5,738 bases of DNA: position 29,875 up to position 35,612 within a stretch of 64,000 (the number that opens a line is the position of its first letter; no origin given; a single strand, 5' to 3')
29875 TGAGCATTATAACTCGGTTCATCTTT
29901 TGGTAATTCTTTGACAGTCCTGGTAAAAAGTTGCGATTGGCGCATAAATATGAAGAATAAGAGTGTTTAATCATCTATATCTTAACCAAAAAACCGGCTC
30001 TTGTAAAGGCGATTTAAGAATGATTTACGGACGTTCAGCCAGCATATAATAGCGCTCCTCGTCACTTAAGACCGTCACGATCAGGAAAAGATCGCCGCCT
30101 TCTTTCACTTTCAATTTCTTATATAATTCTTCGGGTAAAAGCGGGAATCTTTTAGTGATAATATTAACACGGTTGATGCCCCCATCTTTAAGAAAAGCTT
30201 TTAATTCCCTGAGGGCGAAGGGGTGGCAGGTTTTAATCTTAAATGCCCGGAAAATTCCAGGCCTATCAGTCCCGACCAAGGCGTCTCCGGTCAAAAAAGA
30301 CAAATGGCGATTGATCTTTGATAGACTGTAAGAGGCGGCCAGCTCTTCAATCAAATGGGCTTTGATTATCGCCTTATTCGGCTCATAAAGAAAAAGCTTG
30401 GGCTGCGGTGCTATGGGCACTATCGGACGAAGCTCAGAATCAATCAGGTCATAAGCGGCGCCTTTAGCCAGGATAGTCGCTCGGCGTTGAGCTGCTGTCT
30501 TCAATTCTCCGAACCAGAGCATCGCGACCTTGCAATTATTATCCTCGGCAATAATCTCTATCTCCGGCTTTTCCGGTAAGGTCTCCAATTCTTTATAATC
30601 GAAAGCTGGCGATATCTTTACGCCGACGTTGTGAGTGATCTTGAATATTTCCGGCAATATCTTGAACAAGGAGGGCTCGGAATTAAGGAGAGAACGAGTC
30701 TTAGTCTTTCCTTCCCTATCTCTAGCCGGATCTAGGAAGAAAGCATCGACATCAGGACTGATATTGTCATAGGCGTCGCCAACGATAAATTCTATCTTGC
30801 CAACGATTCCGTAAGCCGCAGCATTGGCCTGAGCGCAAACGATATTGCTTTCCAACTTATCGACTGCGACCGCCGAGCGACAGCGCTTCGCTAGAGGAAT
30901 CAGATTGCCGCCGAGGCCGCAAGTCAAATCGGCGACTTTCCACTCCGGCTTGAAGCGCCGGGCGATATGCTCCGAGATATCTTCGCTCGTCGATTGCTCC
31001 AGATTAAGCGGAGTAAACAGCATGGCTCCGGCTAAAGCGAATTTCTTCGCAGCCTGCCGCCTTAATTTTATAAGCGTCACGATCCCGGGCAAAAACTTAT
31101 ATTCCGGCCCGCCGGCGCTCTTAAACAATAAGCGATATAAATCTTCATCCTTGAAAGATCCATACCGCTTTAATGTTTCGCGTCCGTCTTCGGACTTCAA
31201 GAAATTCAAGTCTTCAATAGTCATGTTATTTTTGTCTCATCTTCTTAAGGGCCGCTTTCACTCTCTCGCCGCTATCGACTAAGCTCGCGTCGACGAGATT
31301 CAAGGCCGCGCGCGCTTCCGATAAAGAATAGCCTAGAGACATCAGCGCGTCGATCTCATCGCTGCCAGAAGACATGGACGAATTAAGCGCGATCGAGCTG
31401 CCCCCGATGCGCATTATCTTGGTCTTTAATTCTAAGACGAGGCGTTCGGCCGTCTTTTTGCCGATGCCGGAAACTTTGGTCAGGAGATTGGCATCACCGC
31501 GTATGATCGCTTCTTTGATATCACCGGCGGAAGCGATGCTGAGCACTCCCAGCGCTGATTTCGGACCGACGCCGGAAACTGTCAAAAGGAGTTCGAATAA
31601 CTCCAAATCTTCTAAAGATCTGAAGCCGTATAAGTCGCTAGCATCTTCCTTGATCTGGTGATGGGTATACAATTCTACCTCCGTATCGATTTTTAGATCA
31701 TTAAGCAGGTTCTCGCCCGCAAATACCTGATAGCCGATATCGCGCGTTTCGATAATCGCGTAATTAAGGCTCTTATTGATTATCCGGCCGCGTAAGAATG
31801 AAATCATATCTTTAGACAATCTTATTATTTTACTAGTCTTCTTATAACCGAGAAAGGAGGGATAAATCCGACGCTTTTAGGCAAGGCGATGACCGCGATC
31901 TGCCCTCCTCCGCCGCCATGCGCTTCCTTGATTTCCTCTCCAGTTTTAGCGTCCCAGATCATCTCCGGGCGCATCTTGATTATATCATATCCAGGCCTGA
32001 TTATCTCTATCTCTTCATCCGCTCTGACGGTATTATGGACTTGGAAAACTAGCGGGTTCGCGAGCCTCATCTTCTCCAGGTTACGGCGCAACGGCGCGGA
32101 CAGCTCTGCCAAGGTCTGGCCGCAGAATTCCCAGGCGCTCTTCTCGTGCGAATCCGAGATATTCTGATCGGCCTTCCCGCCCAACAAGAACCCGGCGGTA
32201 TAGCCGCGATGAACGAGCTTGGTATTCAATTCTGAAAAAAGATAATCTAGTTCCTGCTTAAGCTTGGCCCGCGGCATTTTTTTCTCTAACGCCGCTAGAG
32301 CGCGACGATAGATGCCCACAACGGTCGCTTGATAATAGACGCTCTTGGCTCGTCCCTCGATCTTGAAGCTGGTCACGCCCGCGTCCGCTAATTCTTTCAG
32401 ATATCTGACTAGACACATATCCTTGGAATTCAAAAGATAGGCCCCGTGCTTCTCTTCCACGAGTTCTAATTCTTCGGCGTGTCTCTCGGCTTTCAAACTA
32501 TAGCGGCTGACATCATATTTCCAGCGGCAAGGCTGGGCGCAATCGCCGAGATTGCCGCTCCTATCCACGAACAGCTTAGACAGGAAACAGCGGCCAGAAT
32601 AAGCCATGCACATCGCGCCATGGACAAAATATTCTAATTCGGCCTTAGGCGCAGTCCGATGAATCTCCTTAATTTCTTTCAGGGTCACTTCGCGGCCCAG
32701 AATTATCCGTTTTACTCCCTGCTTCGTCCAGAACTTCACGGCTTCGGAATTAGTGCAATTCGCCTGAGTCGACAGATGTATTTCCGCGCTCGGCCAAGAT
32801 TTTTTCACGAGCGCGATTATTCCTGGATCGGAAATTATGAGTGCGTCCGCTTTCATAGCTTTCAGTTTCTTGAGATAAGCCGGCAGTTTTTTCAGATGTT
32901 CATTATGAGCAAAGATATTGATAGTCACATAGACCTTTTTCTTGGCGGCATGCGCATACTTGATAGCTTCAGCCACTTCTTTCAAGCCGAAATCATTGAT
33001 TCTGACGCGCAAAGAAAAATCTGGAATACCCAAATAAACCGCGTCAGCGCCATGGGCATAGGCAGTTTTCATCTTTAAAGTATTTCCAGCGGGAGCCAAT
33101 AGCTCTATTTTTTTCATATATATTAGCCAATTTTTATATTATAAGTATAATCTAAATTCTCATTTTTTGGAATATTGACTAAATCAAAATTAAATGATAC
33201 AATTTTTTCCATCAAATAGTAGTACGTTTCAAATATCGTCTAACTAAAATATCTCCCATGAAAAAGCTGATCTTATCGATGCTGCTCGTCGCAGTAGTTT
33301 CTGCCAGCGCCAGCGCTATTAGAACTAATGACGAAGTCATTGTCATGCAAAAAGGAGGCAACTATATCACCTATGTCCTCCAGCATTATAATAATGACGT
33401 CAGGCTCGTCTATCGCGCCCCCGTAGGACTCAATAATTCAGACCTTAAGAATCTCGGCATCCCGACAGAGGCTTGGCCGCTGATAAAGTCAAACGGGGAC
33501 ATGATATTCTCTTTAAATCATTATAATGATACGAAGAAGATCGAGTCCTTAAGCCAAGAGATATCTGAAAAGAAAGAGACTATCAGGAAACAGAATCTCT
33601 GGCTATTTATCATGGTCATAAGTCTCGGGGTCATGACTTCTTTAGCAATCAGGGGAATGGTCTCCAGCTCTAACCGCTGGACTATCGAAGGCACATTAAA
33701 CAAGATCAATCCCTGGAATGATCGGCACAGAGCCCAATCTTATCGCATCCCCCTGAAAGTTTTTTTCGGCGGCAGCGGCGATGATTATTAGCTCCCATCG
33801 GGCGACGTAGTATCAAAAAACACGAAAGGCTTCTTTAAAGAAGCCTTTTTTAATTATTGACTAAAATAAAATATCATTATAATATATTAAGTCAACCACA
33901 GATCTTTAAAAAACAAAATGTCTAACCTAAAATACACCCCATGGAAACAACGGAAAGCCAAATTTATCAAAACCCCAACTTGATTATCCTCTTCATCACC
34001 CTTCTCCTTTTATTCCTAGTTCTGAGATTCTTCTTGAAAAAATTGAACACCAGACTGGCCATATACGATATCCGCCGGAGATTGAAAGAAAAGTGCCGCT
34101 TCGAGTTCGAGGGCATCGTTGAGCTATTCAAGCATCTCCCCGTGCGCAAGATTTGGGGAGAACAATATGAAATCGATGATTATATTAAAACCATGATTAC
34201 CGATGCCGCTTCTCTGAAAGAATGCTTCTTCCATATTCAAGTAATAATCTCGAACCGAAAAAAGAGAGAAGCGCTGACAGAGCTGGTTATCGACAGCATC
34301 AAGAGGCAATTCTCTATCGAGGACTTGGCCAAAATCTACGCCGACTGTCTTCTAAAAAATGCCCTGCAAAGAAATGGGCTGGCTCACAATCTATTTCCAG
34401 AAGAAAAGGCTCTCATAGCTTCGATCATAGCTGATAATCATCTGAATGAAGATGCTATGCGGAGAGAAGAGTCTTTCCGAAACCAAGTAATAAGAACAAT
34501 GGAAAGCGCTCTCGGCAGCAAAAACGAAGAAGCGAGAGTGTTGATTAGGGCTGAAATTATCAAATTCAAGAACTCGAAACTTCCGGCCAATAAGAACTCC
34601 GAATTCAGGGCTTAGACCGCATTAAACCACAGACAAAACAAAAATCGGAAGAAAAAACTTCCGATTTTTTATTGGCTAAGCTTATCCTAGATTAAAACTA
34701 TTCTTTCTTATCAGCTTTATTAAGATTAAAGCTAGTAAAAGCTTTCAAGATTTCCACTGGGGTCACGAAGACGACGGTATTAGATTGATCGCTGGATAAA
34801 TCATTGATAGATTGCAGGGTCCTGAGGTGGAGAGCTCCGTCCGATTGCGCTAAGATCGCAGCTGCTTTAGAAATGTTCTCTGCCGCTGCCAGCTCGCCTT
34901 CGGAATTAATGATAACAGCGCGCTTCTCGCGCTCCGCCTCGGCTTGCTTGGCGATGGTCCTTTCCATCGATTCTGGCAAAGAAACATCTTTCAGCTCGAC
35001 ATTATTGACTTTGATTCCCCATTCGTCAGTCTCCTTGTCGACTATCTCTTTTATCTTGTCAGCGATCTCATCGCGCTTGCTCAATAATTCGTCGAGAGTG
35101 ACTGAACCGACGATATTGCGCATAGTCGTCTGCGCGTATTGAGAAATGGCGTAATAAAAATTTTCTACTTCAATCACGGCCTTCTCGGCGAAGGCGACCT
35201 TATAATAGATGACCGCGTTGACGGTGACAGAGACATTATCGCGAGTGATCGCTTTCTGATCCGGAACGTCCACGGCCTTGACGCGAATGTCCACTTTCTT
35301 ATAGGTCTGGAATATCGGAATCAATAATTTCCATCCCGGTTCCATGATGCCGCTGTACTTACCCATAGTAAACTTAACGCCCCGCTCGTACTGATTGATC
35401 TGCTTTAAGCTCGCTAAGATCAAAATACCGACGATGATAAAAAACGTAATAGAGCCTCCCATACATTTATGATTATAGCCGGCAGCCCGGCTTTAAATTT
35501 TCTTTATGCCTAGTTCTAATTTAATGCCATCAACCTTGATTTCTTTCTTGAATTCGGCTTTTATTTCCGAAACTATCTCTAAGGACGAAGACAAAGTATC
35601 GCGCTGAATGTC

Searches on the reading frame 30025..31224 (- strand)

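Call 6: search_protein_families(library=pfam, max_evalue=0.1, proteins=[window:30025-31224:-])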
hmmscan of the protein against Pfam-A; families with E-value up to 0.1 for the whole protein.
window:30025-31224:- (399 aa): 7 families
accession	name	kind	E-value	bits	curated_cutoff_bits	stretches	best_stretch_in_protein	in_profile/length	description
PF18096.6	Thump_like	-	1.5e-16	60.4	26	1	326-397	2-77/78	THUMP domain-like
PF09445.16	Methyltransf_15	-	8.9e-10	38.8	22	1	97-154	4-61/165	RNA cap guanine-N2 methyltransferase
PF22013.1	PG_1098_Fer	-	3e-06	27.4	27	1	278-310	1-33/44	PG_1098 ferredoxin-like domain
PF13649.12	Methyltransf_25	-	4.4e-06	27.7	27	1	97-154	1-58/97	Methyltransferase domain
PF13847.12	Methyltransf_31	-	0.0017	18.5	27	1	94-230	4-127/145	Methyltransferase domain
PF05175.20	MTS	-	0.0027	17.8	23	1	93-166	31-106/170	Methyltransferase small domain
PF08241.18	Methyltransf_11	-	0.006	17.6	21.2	1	99-153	2-53/95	Methyltransferase domain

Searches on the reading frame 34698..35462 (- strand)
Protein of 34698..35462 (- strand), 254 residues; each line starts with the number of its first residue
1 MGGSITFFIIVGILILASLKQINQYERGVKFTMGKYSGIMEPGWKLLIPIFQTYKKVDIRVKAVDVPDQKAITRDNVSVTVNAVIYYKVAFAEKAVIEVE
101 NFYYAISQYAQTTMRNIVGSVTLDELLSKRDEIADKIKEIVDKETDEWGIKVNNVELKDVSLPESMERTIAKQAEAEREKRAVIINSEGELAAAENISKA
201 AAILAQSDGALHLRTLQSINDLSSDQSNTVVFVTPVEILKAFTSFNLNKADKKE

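Call 41: search_protein_families(library=pfam, proteins=[window:34698-35462:-])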
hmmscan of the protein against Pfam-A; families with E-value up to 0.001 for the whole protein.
window:34698-35462:- (254 aa): 2 families
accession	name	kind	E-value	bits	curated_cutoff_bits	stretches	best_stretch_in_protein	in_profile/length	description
PF01145.31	Band_7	-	1.2e-42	146.3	23.6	1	20-190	1-175/176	SPFH domain / Band 7 family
PF13421.11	Band_7_1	-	1.9e-07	31.4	24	1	111-175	142-208/211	SPFH domain-Band 7 family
